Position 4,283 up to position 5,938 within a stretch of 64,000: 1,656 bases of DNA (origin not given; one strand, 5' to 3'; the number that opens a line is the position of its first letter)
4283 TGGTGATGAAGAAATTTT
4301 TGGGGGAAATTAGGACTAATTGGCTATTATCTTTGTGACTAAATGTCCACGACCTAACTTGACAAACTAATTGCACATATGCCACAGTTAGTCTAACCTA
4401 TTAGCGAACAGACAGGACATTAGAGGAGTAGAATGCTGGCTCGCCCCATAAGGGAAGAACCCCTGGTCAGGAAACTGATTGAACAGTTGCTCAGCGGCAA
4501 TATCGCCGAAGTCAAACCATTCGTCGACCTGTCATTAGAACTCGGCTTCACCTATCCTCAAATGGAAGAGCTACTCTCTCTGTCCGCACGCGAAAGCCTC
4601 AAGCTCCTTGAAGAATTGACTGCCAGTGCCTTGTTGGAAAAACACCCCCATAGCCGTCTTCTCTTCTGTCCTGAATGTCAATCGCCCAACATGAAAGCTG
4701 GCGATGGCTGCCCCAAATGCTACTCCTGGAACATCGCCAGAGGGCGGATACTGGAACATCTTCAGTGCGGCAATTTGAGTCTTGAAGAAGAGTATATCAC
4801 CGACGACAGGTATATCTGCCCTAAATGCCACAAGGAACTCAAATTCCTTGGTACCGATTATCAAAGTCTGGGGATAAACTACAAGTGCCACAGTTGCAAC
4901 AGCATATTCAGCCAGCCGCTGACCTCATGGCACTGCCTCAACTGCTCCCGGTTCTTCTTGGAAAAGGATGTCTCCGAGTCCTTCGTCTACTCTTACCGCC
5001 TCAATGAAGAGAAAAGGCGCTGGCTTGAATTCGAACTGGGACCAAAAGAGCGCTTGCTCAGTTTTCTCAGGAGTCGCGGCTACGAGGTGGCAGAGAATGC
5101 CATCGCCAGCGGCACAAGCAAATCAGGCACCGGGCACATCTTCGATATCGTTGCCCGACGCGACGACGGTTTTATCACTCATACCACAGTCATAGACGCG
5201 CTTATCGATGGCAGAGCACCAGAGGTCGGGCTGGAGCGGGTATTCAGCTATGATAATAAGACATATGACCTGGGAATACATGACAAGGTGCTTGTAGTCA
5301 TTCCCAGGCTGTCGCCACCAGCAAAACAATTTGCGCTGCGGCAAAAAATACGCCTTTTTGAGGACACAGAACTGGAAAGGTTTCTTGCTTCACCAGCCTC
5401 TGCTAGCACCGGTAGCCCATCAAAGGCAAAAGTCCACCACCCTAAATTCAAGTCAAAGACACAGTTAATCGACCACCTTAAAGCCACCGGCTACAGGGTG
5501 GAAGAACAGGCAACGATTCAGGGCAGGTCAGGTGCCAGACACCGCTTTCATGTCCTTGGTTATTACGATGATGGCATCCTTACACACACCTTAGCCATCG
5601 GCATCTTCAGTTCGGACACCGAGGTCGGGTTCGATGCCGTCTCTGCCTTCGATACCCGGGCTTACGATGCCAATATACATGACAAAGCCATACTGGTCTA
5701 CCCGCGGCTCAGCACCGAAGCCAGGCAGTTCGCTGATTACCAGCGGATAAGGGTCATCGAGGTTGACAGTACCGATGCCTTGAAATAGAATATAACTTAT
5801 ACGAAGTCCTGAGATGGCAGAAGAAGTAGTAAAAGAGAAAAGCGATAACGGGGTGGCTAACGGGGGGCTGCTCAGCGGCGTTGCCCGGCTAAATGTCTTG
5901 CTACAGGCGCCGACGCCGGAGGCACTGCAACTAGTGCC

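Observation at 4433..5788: Cys-rich Zn-ribbon protein with a tandem, apparently inactivated nuclease-fold duplication as first gene of the pilus operon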

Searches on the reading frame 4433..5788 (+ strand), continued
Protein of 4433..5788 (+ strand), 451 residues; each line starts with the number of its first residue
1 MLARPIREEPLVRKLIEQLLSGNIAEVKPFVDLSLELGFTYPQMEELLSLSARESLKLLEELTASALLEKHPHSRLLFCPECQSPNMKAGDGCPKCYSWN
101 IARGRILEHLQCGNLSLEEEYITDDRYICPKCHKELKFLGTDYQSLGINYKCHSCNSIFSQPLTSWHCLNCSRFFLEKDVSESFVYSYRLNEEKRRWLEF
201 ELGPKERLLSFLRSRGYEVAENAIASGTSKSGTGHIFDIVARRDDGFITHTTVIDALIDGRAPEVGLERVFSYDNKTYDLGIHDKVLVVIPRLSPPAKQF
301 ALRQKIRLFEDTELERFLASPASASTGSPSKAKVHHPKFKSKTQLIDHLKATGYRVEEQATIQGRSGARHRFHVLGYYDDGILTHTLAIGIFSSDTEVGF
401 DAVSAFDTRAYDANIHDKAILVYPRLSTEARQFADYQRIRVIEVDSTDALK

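Call 67: search_protein_families(library=pfam, proteins=[L040:5779-7419:-, L040:7442-8026:-, L040:8201-8638:-, L040:8988-9764:-, L040:9923-11290:+, L040:11545-11889:+, L040:12112-13188:-, L040:13200-14654:-, L040:14657-15226:-, L040:15262-17715:-], max_evalue=0.001)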
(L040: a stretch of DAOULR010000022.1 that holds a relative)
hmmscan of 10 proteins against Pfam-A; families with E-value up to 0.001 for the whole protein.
L040:5779-7419:- (546 aa): 3 families
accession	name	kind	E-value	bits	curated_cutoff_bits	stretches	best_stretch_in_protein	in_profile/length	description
PF23571.1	GH3_M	-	3.4e-09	37.1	23.6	1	312-395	2-75/75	GH3 family central domain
PF03321.19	GH3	-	4.1e-09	36.5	23.6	1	27-132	8-114/304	GH3 family N-terminal domain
PF23572.1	GH3_C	-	1.3e-08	35.9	23.6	1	421-517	16-116/119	GH3 family C-terminal domain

L040:7442-8026:- (194 aa): 1 family
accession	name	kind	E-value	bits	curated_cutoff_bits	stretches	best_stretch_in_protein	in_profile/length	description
PF04191.18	PEMT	-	4.2e-05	24.4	25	1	64-146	2-86/105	Phospholipid methyltransferase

L040:8201-8638:- (145 aa): 1 family
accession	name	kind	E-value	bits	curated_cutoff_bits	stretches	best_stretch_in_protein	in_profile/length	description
PF13874.11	Nup54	-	0.00037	21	30.5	1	48-137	39-129/140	Nucleoporin complex subunit 54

L040:8988-9764:- (258 aa): 2 families
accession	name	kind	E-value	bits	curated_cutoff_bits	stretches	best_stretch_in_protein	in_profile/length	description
PF06750.18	A24_N_bact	-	2.3e-32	111.3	23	1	11-94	1-84/84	Bacterial Peptidase A24 N-terminal domain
PF01478.23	Peptidase_A24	-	4.5e-13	50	26.5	1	104-216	1-104/104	Type IV leader peptidase family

L040:9923-11290:+ (455 aa): 6 families
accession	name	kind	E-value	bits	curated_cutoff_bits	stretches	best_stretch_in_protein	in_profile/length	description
PF18551.6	TackOD1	-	6.4e-40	137.1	32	1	28-204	11-187/188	Thaumarchaeal output domain 1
PF04471.18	Mrr_cat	-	8.6e-13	48.9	21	2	224-325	14-111/115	Restriction endonuclease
PF12773.13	DZR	-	0.00011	22.7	27.3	0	137-187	8-45/45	Double zinc ribbon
PF08378.17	NERD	-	0.00016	22.6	22.1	0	348-393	4-52/111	Nuclease-related domain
PF12172.15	zf-ChsH2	-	0.00056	20.1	23.2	1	93-116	13-36/37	ChsH2, rubredoxin-like zinc ribbon domain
PF08274.17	Zn_Ribbon_YjdM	-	0.00057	20.3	30.8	0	108-150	5-28/30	PhnA Zinc-Ribbon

L040:11545-11889:+ (114 aa): 1 family
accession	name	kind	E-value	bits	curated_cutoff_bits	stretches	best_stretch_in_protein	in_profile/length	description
PF07963.17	N_methyl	-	2.5e-10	39.9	21.2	1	10-35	1-26/27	Prokaryotic N-terminal methylation motif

L040:12112-13188:- (358 aa): 9 families
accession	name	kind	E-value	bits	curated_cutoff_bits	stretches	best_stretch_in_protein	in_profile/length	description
PF00437.27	T2SSE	-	6.7e-44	150.5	24.9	1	116-279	134-287/370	Type II/IV secretion system protein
PF13555.12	AAA_29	-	1.8e-05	24.9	27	1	118-146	16-44/61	P-loop containing region of AAA domain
PF13401.12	AAA_22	-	2.4e-05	25.1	27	1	123-180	4-59/130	AAA domain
PF06414.18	Zeta_toxin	-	6.1e-05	23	22.3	1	126-223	18-122/199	Zeta toxin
PF25199.1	nSTAND_NTPase5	-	7.4e-05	23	34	1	122-169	39-86/145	Novel STAND NTPase 5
PF13604.12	AAA_30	-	0.00013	22.2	27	1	115-209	9-100/191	AAA domain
PF13191.12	AAA_16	-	0.00015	22.7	32.6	1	124-180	23-83/167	AAA ATPase domain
PF20720.3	nSTAND3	-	0.00023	21.3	27.2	1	120-162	13-54/155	Novel STAND NTPase 3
PF01637.24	ATPase_2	-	0.00094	19.5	33.2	0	109-157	5-52/225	ATPase domain predominantly from Archaea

L040:13200-14654:- (484 aa): 2 families
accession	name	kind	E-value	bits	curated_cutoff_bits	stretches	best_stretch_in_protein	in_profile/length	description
PF11104.14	PilM_2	-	5.1e-21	75.4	27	1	24-182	22-183/340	Type IV pilus assembly protein PilM;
PF05137.18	PilN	-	4.4e-06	27.1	22.8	1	410-479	3-72/78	Fimbrial assembly protein (PilN)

L040:14657-15226:- (189 aa): 0 families

L040:15262-17715:- (817 aa): 0 families

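Call 77: search_protein_families(library=padloc, proteins=[window:4433-5788:+], max_evalue=0.1)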
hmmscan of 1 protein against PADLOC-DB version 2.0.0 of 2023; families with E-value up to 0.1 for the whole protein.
window:4433-5788:+ (451 aa): 0 families
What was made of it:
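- On Restriction / anti-phage defence systems: No PADLOC hit (call 77).
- Tried and rejected: The PADLOC scan was negative (call 77).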

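Call 82: find_encoding_contigs(protein=P0158, flank=6000, max_places=1)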
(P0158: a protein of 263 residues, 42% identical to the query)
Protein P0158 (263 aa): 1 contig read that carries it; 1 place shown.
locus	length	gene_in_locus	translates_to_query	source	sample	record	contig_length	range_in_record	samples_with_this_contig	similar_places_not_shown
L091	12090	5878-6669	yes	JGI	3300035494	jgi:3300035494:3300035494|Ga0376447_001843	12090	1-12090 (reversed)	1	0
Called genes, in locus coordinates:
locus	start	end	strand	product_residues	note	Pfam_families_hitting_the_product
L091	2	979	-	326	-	?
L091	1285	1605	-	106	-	-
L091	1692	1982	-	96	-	PF14947:HTH_45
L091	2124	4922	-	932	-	PF15902:Sortilin-Vps10 (faint)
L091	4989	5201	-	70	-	-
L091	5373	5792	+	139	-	PF03259:Robl_LC7 (weak)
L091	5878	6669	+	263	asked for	PF04471:Mrr_cat (faint)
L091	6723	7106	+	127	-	PF03259:Robl_LC7 (weak)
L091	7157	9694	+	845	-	PF04471:Mrr_cat (faint), PF05157:MshEN, PF00437:T2SSE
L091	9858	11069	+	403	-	PF00482:T2SSF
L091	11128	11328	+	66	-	-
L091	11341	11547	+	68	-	PF10049:DUF2283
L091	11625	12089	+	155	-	?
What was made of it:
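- Closest known: Known PilB-directed regulators. Same: One relative locus pairs the iREase module with Roadblock/LC7 genes (call 82).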

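Call 83: find_encoding_contigs(protein=P0165, flank=6000, max_places=1)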
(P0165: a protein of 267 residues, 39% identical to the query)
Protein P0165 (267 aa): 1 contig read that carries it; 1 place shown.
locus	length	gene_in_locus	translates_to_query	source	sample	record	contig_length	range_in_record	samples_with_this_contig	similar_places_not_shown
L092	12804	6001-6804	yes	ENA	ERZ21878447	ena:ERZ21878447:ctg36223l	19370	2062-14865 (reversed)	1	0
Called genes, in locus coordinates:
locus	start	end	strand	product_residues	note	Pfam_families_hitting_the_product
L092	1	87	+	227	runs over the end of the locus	PF00072:Response_reg, PF00486:Trans_reg_C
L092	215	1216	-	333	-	PF01435:Peptidase_M48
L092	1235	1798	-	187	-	PF04011:LemA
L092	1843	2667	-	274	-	-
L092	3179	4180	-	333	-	PF18915:DUF5667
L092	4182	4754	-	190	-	PF07638:Sigma70_ECF (weak), PF04542:Sigma70_r2, PF08281:Sigma70_r4_2, PF04545:Sigma70_r4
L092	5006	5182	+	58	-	PF12728:HTH_17, PF13411:MerR_1, PF00376:MerR (weak)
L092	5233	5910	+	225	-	PF00072:Response_reg, PF04545:Sigma70_r4 (weak), PF08281:Sigma70_r4_2 (weak), PF00196:GerE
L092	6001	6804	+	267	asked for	PF04471:Mrr_cat (faint)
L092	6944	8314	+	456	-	PF00437:T2SSE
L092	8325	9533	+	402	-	PF28597:T2SSF_N (weak), PF00482:T2SSF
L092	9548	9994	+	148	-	PF07963:N_methyl (weak)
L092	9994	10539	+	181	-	PF07963:N_methyl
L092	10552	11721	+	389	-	-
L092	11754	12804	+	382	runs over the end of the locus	-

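Call 85: find_encoding_contigs(protein=P0188, flank=6000, max_places=1)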
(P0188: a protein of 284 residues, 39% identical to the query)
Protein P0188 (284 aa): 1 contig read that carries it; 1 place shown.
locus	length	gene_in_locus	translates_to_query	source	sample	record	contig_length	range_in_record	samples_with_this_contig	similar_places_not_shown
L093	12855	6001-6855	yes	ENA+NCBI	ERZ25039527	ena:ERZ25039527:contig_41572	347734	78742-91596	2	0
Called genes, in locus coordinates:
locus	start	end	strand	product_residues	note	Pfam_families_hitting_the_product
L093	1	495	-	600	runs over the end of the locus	PF01855:POR_N, PF02775:TPP_enzyme_C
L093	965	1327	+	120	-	PF12804:NTP_transf_3 (weak)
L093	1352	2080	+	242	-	PF04015:DUF362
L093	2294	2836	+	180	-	PF04542:Sigma70_r2, PF08281:Sigma70_r4_2, PF04545:Sigma70_r4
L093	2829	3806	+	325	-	PF18915:DUF5667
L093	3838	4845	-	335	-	PF01791:DeoC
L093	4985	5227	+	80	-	PF12728:HTH_17, PF13411:MerR_1, PF00376:MerR (weak)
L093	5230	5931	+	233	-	PF00072:Response_reg, PF13384:HTH_23 (faint), PF08281:Sigma70_r4_2, PF00196:GerE, PF04545:Sigma70_r4 (weak)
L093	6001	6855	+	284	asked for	PF04471:Mrr_cat (faint)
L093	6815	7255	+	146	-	PF05157:MshEN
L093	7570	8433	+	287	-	PF00437:T2SSE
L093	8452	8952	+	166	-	PF00482:T2SSF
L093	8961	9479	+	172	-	-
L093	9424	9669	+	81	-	PF00482:T2SSF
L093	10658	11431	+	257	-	-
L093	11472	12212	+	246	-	-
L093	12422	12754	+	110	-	-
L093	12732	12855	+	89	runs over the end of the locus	-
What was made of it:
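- Stand-alone 2x iREase genes sit directly upstream of pilB in L092 and L091 and overlap a fragmented PilB gene in L093 (calls 82, 83, 85). Loci with the stand-alone iREase pair already carry dedicated HTH_17 and REC-GerE regulators (calls 83, 85).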

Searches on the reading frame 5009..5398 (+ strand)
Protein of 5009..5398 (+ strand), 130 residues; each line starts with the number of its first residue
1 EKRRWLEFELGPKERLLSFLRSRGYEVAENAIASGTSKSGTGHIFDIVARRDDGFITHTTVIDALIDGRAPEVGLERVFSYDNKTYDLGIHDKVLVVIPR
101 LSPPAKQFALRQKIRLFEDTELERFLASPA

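Call 7: search_protein_families(library=pfam, proteins=[window:5009-5398:+], max_evalue=10)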
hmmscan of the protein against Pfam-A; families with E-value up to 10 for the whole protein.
seq(130 aa): 1 family
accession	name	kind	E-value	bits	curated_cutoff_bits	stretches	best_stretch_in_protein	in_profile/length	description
PF22992.2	C2CH-4th_BIRD-IDD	-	0.19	12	26.3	1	49-69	11-30/42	BIRD-IDD transcription factor, fourth C2HC zinc finger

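Call 75: search_solved_structures(query=A6, max_evalue=10, show_alignments=4)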
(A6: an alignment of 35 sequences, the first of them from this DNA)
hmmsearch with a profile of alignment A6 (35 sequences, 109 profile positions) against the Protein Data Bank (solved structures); distinct sequences matched with E-value up to 10: 11.
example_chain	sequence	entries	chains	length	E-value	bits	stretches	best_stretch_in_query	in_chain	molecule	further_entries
1y88_A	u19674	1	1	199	1.2e-05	28.2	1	5-101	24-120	Hypothetical protein AF1548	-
5kzm_A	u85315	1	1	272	0.054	16.5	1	32-102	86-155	Tryptophan synthase alpha chain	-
4f3y_A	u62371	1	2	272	0.24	14.4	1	66-106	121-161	Dihydrodipicolinate reductase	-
3h0g_E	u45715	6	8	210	0.37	13.8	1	32-94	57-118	DNA-directed RNA polymerases I, II, and III subunit RPABC1 | RNA polymerase II subunit Rpb5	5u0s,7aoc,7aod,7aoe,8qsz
1ain_A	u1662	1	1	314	0.42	13.6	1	43-79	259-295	ANNEXIN I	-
9np0_A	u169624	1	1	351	0.58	13.1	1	43-79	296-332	Annexin A1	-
4ye9_A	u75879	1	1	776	1.1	12.3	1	9-53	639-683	Glutamine--tRNA ligase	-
4ye8_A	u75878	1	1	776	1.2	12.2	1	9-53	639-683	Glutamine--tRNA ligase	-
4ye6_A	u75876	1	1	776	1.2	12.2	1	9-53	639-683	Glutamine--tRNA ligase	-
4r3z_C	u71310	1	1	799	1.2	12.1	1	9-53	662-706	Glutamine--tRNA ligase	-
2nx9_A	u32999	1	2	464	2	11.4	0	48-91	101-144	Oxaloacetate decarboxylase 2, subunit alpha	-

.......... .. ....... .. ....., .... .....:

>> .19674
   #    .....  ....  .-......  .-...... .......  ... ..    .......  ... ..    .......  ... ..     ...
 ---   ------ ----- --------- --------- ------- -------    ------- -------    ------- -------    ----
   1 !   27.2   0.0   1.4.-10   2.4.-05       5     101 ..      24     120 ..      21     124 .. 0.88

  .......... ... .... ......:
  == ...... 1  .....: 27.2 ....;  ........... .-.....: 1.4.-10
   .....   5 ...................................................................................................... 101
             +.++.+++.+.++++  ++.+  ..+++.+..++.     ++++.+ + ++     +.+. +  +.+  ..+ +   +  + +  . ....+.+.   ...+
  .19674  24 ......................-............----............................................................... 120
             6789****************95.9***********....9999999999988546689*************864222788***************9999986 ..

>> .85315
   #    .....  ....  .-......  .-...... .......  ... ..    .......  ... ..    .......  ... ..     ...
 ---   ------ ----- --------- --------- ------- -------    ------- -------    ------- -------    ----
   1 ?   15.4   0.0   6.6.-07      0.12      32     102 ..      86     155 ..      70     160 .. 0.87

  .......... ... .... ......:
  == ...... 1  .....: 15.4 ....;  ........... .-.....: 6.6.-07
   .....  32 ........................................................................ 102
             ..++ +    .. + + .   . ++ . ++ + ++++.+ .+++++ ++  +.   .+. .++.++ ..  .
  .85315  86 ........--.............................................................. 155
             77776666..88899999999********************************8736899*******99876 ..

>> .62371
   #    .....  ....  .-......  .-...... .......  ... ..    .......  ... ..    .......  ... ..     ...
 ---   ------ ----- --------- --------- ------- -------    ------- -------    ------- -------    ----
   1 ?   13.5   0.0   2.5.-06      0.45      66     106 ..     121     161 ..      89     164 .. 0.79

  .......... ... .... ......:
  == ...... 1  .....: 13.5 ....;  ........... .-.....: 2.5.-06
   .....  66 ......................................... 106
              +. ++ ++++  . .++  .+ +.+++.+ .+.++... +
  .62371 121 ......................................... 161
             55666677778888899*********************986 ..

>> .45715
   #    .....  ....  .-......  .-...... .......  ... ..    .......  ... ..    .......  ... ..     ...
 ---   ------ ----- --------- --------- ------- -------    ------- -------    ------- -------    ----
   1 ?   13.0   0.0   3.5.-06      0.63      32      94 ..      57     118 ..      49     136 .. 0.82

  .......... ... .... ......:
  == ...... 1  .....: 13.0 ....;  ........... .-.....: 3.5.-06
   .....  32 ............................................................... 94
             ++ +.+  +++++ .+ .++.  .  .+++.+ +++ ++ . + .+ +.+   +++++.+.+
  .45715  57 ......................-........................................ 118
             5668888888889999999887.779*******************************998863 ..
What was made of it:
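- D279 is also present in the active-type relative AF1548, so it may be structural (call 75).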
